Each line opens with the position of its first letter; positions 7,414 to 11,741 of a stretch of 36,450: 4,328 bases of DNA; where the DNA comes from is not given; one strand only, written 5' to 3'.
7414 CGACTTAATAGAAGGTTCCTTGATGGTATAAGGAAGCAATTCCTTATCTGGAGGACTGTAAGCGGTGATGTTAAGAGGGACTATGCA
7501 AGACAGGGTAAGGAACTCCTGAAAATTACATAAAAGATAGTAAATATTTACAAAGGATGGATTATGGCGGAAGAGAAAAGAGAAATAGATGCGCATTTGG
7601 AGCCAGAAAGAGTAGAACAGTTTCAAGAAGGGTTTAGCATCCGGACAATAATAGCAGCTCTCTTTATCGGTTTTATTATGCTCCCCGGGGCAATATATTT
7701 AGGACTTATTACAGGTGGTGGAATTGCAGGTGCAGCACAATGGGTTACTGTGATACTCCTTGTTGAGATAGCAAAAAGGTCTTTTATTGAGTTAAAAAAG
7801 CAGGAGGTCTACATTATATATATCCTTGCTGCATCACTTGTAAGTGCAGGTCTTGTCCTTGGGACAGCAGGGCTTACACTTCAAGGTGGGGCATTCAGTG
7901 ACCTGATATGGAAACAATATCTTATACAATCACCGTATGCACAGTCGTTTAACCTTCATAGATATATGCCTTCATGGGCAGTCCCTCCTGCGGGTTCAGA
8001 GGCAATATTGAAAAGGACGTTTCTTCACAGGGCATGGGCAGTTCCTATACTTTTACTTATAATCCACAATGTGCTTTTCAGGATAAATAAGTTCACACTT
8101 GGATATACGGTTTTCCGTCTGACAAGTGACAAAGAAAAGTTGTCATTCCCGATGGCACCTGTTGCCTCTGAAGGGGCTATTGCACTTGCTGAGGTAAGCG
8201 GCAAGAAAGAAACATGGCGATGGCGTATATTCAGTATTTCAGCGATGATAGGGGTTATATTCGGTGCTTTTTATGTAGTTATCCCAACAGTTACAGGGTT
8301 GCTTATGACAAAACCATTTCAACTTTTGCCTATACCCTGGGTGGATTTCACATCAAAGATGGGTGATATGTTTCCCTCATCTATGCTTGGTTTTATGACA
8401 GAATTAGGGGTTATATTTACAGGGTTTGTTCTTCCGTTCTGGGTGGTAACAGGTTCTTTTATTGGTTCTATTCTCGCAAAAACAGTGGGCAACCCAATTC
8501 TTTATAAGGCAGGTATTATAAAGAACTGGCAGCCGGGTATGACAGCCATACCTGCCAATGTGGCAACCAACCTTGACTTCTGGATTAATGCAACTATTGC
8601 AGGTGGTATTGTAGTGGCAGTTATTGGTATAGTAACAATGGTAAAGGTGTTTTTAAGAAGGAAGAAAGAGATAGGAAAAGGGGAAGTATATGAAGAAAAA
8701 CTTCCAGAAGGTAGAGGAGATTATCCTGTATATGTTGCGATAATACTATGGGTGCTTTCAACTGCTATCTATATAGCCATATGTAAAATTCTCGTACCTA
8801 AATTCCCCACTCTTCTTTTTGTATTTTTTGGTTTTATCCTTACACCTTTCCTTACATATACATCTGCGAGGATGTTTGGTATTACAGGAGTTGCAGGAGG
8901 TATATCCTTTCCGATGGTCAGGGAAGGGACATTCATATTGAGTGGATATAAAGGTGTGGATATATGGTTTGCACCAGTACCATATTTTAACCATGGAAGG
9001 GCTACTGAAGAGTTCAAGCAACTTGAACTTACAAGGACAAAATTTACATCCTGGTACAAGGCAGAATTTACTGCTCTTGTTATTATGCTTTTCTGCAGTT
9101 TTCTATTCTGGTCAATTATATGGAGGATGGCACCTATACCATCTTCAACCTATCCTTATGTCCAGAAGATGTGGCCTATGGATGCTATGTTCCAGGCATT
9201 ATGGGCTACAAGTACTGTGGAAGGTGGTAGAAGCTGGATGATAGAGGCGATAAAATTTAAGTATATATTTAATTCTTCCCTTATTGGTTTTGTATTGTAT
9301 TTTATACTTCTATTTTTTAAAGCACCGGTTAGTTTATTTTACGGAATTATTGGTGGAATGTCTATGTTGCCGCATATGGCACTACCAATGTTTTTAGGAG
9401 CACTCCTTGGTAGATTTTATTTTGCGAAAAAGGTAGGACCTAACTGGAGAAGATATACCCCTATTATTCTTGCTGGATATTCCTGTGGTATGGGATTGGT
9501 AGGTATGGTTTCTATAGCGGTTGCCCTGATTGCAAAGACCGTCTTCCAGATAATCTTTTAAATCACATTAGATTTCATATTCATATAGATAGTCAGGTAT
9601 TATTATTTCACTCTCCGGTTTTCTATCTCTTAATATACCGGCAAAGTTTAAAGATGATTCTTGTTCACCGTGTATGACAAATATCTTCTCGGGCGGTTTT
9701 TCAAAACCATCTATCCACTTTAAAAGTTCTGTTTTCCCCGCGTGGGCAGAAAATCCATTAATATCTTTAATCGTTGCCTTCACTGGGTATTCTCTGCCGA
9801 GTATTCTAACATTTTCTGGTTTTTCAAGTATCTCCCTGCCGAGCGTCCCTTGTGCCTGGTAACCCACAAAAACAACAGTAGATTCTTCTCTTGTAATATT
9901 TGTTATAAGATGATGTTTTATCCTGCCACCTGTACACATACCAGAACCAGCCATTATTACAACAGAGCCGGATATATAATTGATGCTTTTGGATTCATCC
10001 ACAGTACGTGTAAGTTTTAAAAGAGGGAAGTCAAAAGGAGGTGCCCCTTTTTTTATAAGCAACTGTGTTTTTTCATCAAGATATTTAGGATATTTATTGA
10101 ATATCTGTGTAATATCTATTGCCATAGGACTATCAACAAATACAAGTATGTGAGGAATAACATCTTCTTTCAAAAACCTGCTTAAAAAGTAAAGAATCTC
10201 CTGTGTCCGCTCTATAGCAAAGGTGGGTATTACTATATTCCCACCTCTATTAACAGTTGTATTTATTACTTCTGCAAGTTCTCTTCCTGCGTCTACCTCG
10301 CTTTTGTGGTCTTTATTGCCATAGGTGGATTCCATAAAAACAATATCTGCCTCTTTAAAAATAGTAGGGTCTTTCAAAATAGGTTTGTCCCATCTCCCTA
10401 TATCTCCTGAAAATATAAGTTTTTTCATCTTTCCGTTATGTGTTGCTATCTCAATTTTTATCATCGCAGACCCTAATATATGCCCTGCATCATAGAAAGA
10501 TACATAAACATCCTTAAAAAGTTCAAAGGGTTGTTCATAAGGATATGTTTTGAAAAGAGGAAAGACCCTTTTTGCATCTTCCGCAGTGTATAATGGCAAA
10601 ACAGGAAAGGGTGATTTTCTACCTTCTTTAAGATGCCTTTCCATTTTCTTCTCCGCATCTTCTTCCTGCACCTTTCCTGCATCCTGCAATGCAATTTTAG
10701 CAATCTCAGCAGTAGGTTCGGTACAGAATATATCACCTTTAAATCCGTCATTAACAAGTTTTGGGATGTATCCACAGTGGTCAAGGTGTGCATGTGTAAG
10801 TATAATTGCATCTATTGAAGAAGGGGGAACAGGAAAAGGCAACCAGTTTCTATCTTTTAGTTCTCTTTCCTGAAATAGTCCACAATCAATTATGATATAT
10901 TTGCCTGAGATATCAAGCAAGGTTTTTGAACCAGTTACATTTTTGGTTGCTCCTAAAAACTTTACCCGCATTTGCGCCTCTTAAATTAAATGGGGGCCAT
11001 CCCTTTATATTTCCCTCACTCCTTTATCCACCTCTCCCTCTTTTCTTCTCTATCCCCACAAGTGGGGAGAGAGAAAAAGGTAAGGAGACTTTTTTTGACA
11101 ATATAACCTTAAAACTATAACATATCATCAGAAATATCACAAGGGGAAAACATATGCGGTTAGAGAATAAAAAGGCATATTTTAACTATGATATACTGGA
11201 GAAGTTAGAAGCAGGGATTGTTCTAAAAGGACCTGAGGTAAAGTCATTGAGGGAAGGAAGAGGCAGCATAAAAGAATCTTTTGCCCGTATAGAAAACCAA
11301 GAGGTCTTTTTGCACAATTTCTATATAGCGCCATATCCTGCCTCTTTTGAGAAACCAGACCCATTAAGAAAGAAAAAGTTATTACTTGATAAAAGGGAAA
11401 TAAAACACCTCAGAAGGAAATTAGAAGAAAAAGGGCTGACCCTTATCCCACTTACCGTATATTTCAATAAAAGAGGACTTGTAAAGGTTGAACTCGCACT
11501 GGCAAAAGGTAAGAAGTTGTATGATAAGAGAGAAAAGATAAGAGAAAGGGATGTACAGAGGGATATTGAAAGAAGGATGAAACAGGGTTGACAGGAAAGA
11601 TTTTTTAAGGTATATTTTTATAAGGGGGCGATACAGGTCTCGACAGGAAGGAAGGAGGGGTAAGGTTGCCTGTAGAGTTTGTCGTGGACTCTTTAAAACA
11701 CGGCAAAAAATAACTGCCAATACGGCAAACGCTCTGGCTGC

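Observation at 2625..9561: TPR lipoprotein / M28-like-FtsX giant fusion / OPT-like membrane protein operon with no ATPase partner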

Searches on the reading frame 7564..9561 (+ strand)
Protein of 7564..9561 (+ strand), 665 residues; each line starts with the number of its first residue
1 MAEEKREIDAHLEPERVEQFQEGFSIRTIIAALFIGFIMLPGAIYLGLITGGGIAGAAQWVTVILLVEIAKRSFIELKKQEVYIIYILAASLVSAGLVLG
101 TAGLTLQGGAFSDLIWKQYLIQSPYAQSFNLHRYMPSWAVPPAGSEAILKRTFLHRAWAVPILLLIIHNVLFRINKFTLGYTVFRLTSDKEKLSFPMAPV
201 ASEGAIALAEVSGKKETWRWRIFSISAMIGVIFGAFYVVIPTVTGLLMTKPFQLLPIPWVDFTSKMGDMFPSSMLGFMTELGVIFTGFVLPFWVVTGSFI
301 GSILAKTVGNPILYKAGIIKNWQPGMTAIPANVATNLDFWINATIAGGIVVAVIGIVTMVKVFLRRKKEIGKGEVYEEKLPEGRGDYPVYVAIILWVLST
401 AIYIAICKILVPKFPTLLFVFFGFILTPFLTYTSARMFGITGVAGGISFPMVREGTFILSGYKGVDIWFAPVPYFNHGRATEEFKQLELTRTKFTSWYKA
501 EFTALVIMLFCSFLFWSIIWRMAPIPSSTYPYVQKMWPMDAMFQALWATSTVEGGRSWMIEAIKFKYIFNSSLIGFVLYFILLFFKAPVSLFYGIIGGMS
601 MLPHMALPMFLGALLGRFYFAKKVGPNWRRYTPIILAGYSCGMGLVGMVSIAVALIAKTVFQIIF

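Call 6: search_protein_families(library=pfam, proteins=[window:7564-9561:+], max_evalue=0.1)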
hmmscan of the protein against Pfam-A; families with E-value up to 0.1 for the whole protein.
window:7564-9561:+ (665 aa): 1 family
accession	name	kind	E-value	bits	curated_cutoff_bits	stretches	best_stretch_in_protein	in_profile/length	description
PF03169.20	OPT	-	0.00012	21.3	25.8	1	191-446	134-414/623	OPT oligopeptide transporter protein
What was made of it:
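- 7564..9561 (+): 665-aa polytopic membrane protein, a divergent OPT-superfamily member and obligate neighbour of the giant. Pfam OPT below threshold here (call 6).
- On OPT oligopeptide transporter family: 21.3 bits against a 25.8 cutoff for the window protein (call 6).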

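Call 7: search_protein_families(library=ncbifam, proteins=[window:7564-9561:+], max_evalue=0.1)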
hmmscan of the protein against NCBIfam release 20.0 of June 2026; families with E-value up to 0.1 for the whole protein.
window:7564-9561:+ (665 aa): 0 families

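Call 27: search_solved_structures(query=window:7564-9558:+, max_evalue=10, show_alignments=2)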
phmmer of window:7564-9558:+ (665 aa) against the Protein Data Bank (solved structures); distinct sequences matched with E-value up to 10: 1.
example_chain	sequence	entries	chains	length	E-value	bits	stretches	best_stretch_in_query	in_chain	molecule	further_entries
8dfu_B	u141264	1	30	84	0.094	14.3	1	501-549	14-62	Pilin protein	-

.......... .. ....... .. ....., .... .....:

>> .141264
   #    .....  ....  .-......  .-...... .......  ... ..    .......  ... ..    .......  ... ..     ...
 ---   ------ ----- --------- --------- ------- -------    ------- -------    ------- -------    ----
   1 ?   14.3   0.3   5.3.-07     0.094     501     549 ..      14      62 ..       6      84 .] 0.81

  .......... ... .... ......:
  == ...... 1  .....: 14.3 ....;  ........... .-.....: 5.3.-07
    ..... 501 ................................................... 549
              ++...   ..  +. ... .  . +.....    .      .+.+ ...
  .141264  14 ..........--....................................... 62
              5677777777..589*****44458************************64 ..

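Call 54: search_protein_families(library=pfam, alignment_id=A4, max_evalue=0.01)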
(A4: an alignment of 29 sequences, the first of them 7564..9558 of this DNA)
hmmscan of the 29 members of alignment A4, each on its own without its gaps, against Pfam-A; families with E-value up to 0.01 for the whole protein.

A. member 1, window:7564-9558:+ (665 aa): 1 family
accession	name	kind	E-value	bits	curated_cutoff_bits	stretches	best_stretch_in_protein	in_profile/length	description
PF03169.20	OPT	-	0.00012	21.3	25.8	1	191-446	134-414/623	OPT oligopeptide transporter protein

B. families by the number of members that match (of 29 scanned): 2 families
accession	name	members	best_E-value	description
PF03169.20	OPT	8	1e-07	OPT oligopeptide transporter protein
PF03419.18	Peptidase_U4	1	0.0069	Sporulation factor SpoIIGA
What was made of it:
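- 7564..9561 (+): 8 of 29 orthologues hit OPT, best 1e-7 (call 54).
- On OPT oligopeptide transporter family: 8 of 29 orthologues match at E <= 0.01, best 1e-7 (call 54).
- Closest known: OPT oligopeptide transporter family. Same: A polytopic protein of ~660 aa. 8 of 29 orthologues reach E down to 1e-7 against OPT (call 54).
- OPT-family similarity (call 54).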

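Call 55: search_solved_structures(query=A4, max_evalue=10, show_alignments=1)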
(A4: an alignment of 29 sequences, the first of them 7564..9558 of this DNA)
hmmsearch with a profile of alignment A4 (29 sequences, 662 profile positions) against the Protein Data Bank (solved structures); distinct sequences matched with E-value up to 10: 0.
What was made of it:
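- On OPT oligopeptide transporter family: No solved homologue (calls 27, 55).
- No solved structure matches it (calls 27, 55).
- Tried and rejected: PDB sequence searches with the OPT-like protein, alone and as a 29-sequence profile, found nothing (calls 27, 55).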

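Call 84: find_homologous_proteins(query=A4, max_evalue=0.00001)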
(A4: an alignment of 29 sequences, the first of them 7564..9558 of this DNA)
Query A4 (29 sequences) (665 aa, profile of the alignment): 1980 proteins with E <= 0.00001 among 8000 candidates; the best 120 are listed.
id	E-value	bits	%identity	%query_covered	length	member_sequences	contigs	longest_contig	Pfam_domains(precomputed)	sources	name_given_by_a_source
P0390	0.0e+0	1120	76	100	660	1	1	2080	-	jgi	-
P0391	0.0e+0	1119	77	100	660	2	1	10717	-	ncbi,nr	ncbi:peptide transporter [bacterium]|nr:peptide transporter [bacterium]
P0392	0.0e+0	1116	74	99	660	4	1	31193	-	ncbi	-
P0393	0.0e+0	1116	76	99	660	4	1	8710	-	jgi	-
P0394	0.0e+0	1116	75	99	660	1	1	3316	-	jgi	-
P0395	0.0e+0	1116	100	100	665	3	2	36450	PF03169.21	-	-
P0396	0.0e+0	1114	90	100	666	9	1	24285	PF03169.21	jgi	-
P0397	0.0e+0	1113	87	100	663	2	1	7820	PF03169.21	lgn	-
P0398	0.0e+0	1113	74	100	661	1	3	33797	-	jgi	-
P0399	0.0e+0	1113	89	100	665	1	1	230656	PF03169.21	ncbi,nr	ncbi:MAG: OPT/YSL family transporter [bacterium]|nr:OPT/YSL family transporter [bacterium]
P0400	0.0e+0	1112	74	99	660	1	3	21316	-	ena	-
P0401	0.0e+0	1111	75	100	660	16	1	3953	-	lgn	-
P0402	0.0e+0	1111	74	100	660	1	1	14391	-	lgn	-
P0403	0.0e+0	1111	80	100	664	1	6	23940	PF03169.21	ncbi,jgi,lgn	jgi:hypothetical protein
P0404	0.0e+0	1110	81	100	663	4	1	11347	PF03169.21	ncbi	-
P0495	3.5e-290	982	46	83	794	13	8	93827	-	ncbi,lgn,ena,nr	ncbi:MAG: hypothetical protein FJY95_08060 [Candidatus Handelsmanbacteria bacterium]|nr:hypothetical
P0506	9.7e-285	964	55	98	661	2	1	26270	-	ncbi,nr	ncbi:MAG TPA: peptide transporter [Armatimonadetes bacterium]|nr:peptide transporter [Armatimonadota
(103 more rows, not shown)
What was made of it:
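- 7564..9561 (+): PGAP names: 'OPT/YSL family transporter' or 'peptide transporter' (call 84).
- Closest known: OPT oligopeptide transporter family. Same: PGAP names it 'OPT/YSL family transporter' (call 84).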

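Call 85: find_encoding_contigs(protein=P0506, flank=10000, max_places=1)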
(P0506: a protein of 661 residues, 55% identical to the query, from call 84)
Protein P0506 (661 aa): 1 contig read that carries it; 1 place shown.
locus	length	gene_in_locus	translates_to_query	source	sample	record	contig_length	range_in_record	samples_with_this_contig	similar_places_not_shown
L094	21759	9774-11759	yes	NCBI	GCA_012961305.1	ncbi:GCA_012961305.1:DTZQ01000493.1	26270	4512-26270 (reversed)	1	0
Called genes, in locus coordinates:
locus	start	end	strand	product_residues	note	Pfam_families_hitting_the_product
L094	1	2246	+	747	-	PF02687:FtsX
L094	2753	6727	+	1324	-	-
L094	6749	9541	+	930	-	PF00041:fn3 (faint), PF25832:Fn3_SaeA_2nd (faint), PF25833:Fn3_SaeA_3rd (faint)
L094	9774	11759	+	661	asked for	-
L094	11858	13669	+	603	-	PF14522:Cytochrome_C7 (faint), PF14537:Cytochrom_c3_2 (faint), PF22113:Mtrc-MtrF_II-IV_dom (faint), PF01292:Ni_hydr_CYTB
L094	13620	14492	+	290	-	PF14522:Cytochrome_C7 (faint)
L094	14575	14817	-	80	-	PF00364:Biotin_lipoyl, PF25997:BSH_YhbJ (weak)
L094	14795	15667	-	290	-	PF00230:MIP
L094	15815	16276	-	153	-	PF08859:DGC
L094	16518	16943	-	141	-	PF08859:DGC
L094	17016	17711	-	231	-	PF00376:MerR, PF13411:MerR_1, PF13192:Thioredoxin_3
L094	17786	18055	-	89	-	PF13192:Thioredoxin_3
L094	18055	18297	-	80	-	-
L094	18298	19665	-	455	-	PF01547:SBP_bac_1 (weak), PF13531:SBP_bac_11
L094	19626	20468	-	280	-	PF13531:SBP_bac_11, PF01547:SBP_bac_1 (weak)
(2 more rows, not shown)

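Call 86: find_encoding_contigs(protein=P0495, flank=10000, max_places=1)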
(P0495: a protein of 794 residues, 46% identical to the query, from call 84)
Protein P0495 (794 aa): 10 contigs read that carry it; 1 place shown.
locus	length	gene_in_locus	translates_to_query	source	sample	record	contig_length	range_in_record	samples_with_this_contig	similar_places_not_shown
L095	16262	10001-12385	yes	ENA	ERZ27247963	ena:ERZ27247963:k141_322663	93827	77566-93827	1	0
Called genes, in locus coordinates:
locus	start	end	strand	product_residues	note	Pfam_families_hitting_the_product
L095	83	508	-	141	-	-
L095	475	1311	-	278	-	-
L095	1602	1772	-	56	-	-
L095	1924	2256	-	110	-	-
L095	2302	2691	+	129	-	PF07009:NusG_II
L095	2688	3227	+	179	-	PF07456:Hpre_diP_synt_I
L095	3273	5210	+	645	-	PF20581:DUF6785, PF20580:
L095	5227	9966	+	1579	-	PF04389:Peptidase_M28, PF12704:MacB_PCD (weak), PF02687:FtsX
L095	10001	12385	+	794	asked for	-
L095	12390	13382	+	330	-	-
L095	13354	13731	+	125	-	PF05402:PqqD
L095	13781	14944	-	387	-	PF00669:Flagellin_N, PF00700:Flagellin_C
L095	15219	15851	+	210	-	-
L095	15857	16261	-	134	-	?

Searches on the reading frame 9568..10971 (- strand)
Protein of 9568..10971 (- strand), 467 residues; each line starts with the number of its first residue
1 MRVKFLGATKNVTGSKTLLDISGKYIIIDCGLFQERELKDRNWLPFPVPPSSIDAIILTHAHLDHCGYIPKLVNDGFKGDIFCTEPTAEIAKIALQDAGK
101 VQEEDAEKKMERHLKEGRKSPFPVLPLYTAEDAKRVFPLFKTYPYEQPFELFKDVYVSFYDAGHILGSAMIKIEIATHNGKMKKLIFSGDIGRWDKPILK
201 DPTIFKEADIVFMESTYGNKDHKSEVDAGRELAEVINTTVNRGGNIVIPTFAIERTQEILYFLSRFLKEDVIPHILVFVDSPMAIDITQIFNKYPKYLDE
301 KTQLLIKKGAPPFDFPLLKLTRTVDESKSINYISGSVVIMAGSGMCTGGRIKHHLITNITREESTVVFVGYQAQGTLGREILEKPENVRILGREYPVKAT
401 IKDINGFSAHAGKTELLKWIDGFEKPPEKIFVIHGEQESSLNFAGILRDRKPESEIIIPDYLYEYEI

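Call 11: search_protein_families(library=pfam, proteins=[window:9568-10971:-], max_evalue=0.001)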
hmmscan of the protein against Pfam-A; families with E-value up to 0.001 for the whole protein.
window:9568-10971:- (467 aa): 6 families
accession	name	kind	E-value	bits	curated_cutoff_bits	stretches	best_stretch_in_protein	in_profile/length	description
PF10996.14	Beta-Casp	-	6.3e-39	133.7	27.7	1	256-381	1-120/120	Beta-Casp domain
PF07521.17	RMMBL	-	6e-16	58.6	21.6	1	395-448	2-53/63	Zn-dependent metallo-hydrolase RNA specificity domain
PF16661.11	Lactamase_B_6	-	5.2e-12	46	27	1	18-174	1-150/193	Metallo-beta-lactamase superfamily domain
PF00753.33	Lactamase_B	-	1.8e-09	38.2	22.7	1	17-80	9-71/196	Metallo-beta-lactamase superfamily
PF12706.13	Lactamase_B_2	-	9.5e-09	35.6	27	1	26-91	3-70/200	Beta-lactamase superfamily domain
PF23023.1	Anti-Pycsar_Apyc1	-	0.00056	19.9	50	1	12-70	18-71/250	Anti-Pycsar protein Apyc1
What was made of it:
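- Checked: Next gene: convergent, 9568-10971(-), a beta-CASP/RNase J-like protein (call 11).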

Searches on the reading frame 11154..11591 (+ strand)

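Call 11: search_protein_families(library=pfam, proteins=[window:11154-11591:+], max_evalue=0.001)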
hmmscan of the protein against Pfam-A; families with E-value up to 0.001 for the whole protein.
window:11154-11591:+ (145 aa): 1 family
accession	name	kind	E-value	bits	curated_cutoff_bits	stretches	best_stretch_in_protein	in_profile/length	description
PF01668.23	SmpB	-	3.4e-56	189.6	27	1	4-144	3-143/143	SmpB protein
